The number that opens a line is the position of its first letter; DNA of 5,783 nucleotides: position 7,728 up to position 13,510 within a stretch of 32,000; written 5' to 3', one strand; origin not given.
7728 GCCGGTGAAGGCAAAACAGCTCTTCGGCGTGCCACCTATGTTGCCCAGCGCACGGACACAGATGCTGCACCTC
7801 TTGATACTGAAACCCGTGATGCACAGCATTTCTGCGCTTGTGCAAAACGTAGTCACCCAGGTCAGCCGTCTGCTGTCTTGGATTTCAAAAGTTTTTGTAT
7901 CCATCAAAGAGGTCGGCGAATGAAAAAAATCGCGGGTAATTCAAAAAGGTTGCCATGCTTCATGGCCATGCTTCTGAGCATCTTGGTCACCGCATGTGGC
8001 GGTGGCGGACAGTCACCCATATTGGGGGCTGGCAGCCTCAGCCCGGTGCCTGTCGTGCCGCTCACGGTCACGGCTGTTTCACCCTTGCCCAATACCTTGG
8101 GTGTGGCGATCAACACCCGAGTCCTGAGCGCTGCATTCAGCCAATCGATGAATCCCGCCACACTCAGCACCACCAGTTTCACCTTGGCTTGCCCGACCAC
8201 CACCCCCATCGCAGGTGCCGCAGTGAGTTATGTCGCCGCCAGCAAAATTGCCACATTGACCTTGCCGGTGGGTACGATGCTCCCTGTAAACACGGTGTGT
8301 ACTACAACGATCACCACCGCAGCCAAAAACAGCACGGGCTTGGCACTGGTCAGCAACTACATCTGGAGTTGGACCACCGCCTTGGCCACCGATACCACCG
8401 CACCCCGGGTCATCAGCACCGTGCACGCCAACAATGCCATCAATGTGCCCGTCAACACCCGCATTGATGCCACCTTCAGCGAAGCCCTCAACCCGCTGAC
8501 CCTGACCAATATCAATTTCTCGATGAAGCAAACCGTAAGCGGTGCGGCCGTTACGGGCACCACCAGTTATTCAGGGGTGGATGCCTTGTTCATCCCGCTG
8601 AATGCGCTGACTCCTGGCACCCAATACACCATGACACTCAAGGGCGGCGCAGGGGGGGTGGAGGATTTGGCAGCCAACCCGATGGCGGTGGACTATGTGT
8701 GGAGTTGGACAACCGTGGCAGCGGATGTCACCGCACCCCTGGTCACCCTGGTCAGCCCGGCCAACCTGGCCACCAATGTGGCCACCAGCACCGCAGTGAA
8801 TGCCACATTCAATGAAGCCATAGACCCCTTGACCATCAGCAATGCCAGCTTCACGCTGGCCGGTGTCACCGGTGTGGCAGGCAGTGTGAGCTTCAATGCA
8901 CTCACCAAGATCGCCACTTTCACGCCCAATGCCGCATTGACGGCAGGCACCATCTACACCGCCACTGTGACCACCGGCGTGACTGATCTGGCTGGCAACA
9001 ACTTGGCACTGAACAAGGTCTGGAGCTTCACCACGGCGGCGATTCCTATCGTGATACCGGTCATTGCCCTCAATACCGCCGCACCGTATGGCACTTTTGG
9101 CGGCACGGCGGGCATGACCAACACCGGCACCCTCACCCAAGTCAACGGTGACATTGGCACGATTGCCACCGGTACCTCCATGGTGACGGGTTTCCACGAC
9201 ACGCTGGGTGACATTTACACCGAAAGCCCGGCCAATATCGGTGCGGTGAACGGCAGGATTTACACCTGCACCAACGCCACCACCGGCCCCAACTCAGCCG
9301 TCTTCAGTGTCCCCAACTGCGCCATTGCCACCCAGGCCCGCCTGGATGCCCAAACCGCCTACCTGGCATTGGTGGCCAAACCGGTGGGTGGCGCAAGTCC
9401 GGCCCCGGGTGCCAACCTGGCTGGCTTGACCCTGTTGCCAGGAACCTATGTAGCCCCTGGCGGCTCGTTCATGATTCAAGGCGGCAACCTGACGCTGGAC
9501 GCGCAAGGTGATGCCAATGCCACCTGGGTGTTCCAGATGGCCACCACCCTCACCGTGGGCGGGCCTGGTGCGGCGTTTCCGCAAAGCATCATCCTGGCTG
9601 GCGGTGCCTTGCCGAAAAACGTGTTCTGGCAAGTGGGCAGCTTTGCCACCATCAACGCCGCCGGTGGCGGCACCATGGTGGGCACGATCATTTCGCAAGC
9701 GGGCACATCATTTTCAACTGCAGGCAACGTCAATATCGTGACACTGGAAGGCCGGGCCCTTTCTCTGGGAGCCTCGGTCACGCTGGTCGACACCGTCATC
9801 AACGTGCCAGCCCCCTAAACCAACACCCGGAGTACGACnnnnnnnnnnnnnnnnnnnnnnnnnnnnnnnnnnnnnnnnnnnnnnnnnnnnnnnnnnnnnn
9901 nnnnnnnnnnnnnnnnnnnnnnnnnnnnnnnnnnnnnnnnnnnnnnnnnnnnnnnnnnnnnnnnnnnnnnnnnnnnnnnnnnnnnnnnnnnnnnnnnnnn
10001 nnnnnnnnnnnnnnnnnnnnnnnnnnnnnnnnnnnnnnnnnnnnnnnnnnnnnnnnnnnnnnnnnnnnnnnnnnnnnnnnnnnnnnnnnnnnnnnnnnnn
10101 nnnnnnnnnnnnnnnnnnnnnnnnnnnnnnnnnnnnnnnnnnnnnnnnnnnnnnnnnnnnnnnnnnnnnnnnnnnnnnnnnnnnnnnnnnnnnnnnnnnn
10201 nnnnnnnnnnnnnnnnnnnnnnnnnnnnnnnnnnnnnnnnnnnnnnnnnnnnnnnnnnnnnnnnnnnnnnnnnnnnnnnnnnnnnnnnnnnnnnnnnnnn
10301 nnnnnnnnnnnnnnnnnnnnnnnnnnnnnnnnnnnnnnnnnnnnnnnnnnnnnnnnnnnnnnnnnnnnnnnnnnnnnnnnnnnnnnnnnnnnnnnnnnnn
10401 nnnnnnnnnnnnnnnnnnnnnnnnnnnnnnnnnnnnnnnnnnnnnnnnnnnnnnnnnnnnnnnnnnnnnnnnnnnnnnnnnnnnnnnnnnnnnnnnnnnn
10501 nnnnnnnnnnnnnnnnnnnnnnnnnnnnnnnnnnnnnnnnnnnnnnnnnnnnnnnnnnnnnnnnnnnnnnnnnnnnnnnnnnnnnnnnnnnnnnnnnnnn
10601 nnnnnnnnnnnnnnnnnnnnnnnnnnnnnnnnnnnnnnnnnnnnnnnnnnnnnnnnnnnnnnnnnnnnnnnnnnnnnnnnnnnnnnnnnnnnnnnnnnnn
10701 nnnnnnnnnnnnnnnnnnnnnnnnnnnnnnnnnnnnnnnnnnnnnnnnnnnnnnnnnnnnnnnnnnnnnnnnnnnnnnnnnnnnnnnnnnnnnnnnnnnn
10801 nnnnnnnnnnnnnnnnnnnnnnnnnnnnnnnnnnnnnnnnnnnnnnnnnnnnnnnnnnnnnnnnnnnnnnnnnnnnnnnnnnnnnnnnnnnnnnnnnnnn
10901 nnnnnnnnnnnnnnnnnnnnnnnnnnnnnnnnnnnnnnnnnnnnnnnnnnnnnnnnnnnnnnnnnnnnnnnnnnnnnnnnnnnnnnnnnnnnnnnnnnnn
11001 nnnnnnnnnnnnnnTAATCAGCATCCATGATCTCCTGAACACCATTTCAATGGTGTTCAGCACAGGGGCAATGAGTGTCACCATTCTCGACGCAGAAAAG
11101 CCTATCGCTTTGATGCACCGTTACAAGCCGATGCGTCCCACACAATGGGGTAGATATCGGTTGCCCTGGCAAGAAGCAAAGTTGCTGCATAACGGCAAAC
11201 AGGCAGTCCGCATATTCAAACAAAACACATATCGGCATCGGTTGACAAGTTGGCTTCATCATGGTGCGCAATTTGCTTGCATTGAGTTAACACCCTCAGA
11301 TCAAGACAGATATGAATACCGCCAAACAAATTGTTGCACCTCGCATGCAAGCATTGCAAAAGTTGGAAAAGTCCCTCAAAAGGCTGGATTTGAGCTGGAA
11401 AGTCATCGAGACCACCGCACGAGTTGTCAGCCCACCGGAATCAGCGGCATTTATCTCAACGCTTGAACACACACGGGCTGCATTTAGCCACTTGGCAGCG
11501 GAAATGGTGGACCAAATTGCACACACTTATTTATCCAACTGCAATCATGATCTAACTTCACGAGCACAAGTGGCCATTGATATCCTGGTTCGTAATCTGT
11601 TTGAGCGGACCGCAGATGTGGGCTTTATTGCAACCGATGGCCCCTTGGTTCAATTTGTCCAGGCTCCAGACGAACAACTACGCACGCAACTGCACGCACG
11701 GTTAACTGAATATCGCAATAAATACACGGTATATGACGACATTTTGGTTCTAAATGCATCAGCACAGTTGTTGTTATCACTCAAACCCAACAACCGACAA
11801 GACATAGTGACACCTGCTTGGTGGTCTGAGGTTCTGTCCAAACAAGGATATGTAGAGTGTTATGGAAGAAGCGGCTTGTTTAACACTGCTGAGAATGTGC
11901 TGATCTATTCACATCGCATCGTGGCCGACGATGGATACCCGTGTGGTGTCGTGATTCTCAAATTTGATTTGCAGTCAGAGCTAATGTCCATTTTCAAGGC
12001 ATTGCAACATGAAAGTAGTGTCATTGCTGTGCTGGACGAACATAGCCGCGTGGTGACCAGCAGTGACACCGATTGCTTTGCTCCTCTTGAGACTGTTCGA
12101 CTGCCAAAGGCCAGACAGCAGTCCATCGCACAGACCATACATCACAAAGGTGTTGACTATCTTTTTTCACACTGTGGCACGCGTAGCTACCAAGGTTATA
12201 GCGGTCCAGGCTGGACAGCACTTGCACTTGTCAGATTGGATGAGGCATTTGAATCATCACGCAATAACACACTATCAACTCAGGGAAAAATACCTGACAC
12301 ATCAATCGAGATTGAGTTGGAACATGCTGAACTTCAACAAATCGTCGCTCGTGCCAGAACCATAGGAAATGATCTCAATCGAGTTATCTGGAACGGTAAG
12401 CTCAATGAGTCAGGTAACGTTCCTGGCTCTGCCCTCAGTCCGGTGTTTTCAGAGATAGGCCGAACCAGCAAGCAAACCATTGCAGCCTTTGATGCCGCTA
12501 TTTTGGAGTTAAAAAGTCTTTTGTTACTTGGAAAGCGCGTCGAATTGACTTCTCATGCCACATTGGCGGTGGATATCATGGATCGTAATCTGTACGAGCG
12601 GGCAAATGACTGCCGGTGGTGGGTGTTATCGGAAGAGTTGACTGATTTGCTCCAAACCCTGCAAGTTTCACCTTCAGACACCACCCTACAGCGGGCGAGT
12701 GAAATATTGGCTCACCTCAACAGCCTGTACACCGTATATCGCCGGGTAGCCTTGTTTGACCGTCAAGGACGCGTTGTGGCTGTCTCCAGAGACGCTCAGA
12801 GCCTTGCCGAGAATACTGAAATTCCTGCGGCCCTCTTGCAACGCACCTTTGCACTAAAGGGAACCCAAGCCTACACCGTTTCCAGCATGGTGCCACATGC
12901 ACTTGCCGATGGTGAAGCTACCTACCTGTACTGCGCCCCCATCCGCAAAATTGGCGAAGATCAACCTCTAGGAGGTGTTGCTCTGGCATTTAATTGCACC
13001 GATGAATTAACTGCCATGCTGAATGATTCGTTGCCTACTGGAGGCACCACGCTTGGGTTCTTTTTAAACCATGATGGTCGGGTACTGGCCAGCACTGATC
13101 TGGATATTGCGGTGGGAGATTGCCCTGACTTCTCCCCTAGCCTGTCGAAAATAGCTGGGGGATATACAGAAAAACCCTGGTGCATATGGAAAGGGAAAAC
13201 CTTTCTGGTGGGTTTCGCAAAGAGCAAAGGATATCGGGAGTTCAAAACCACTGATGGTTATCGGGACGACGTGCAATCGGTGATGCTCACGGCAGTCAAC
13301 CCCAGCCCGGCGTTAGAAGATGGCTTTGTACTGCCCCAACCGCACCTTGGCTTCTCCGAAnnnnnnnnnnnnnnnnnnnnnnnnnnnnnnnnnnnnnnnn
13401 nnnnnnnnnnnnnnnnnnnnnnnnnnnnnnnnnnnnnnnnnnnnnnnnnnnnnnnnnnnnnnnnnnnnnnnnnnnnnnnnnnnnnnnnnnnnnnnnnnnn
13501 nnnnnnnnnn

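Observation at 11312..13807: Orphan soluble protein: two tandem sensor-like modules fused directly to a CheW domain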

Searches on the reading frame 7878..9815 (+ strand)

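Call 9: search_protein_families(library=pfam, proteins=[window:7878-9815:+], max_evalue=0.001)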
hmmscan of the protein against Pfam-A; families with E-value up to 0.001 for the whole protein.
window:7878-9815:+ (646 aa): 2 families
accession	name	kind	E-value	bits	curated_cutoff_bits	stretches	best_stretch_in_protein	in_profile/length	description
PF13205.12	Big_5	-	8.6e-53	177.9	23.6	3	283-386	1-105/105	Bacterial Ig-like domain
PF11999.13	Ice_binding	-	7e-47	160.2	28.7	1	409-641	3-207/208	Ice-binding-like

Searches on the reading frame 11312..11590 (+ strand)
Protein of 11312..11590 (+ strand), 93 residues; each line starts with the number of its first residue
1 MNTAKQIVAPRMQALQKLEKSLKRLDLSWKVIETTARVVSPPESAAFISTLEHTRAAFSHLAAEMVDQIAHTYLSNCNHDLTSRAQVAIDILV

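Call 17: search_protein_families(library=pfam, proteins=[window:11312-11590:+], max_evalue=10)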
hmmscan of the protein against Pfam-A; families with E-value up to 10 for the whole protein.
window:11312-11590:+ (93 aa): 2 families
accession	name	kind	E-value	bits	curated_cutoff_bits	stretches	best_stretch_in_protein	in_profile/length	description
PF11827.13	DUF3347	-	0.1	13.9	25.5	1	48-72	64-88/93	Protein of unknown function (DUF3347)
PF13949.11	ALIX_LYPXL_bnd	-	0.14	11.9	30.8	1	1-68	146-214/295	ALIX V-shaped domain binding to HIV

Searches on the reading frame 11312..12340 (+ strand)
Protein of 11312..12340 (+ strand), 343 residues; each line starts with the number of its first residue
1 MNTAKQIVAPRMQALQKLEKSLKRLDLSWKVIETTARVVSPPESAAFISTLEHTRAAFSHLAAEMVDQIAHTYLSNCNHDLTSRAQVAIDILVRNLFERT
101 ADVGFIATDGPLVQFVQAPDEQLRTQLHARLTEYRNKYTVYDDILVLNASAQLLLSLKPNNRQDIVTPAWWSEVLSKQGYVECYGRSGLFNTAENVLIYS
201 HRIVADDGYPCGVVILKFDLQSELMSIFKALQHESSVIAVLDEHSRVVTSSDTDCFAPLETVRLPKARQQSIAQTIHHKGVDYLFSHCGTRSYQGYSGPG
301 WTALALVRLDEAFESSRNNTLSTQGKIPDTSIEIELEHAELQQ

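Call 17: search_protein_families(library=pfam, proteins=[window:11312-12340:+], max_evalue=10)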
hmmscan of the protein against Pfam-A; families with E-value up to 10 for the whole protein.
window:11312-12340:+ (343 aa): 1 family
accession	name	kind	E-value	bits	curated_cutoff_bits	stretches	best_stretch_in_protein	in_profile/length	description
PF02743.24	dCache_1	-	2.6e-11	44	45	1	98-302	28-236/240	Cache domain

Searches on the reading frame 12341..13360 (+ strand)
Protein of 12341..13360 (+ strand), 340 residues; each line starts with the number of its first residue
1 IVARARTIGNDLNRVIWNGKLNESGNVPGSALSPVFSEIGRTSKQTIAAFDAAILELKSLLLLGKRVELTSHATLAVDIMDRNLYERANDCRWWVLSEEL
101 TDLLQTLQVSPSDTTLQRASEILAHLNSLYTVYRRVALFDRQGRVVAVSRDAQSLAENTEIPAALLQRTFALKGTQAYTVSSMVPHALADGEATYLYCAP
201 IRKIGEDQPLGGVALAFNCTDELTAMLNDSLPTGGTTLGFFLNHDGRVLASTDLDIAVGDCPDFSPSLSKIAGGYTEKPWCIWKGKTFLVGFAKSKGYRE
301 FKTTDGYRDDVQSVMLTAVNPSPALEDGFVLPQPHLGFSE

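Call 17: search_protein_families(library=pfam, proteins=[window:12341-13360:+], max_evalue=10)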
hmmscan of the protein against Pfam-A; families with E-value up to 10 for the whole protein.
window:12341-13360:+ (340 aa): 2 families
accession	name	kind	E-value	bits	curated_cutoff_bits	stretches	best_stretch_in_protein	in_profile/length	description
PF02743.24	dCache_1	-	2.2e-08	34.4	45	1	101-253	37-187/240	Cache domain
PF21784.3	Bflower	-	0.17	12.7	25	1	137-165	2-30/116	4-fold beta flower protein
